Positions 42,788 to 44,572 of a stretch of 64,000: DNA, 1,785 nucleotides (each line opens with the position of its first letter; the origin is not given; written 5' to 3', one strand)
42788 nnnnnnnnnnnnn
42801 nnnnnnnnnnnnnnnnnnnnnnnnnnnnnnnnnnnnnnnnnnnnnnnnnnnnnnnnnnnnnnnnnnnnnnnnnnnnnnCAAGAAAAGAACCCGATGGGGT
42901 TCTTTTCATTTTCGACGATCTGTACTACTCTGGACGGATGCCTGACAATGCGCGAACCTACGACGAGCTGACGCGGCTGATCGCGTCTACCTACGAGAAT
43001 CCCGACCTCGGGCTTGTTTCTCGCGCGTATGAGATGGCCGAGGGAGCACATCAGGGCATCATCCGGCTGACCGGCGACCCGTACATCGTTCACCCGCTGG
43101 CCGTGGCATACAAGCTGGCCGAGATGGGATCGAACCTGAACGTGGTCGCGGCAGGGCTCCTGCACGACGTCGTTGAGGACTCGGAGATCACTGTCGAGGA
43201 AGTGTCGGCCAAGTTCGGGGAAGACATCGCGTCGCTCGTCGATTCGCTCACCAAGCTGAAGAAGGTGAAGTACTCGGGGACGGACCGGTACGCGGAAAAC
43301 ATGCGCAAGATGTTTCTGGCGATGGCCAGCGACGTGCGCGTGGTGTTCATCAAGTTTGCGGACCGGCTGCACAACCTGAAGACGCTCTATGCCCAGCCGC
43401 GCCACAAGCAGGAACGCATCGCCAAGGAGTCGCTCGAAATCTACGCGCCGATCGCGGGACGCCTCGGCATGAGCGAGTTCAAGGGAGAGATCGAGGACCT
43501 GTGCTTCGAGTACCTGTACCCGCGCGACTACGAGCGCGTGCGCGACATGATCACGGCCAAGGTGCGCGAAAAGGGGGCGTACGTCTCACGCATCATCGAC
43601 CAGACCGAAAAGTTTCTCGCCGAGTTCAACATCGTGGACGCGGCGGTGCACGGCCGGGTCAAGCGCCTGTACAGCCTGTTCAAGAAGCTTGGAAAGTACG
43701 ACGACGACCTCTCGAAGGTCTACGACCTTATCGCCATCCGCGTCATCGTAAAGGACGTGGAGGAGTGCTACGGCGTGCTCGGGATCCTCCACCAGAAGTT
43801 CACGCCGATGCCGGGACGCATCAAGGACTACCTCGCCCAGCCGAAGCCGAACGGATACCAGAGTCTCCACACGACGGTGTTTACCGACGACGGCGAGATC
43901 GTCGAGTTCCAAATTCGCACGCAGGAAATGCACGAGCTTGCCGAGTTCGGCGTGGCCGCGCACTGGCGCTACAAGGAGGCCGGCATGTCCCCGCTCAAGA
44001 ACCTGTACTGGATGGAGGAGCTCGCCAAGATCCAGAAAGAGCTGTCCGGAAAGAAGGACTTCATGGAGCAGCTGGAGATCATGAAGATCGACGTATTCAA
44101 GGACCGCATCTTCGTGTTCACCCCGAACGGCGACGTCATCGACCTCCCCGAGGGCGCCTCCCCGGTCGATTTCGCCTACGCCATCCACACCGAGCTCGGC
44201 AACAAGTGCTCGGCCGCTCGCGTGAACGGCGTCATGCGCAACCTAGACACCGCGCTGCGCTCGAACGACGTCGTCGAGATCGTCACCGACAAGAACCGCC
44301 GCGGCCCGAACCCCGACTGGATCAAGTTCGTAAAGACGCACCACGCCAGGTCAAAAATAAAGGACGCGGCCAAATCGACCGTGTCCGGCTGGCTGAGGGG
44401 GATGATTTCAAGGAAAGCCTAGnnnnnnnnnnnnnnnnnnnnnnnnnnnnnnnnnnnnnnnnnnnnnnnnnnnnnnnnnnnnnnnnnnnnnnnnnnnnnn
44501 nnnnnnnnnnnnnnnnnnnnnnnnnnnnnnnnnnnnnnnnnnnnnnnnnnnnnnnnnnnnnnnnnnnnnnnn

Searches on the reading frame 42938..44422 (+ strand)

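Call 58: search_protein_families(library=pfam, proteins=[window:42938-44422:+], max_evalue=0.00001)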
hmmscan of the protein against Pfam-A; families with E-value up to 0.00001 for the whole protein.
window:42938-44422:+ (494 aa): 4 families
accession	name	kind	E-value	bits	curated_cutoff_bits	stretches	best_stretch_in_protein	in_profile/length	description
PF13328.12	HD_4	-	2.7e-43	147.8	27.2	1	30-178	1-155/156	HD domain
PF04607.23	RelA_SpoT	-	5e-40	136.7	27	1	239-348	1-111/113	Region found in RelA / SpoT proteins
PF02824.27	TGS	-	2.3e-23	82.4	22.2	1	391-450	1-60/60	TGS domain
PF01966.28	HD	-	1.1e-09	39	22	1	50-146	2-115/116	HD domain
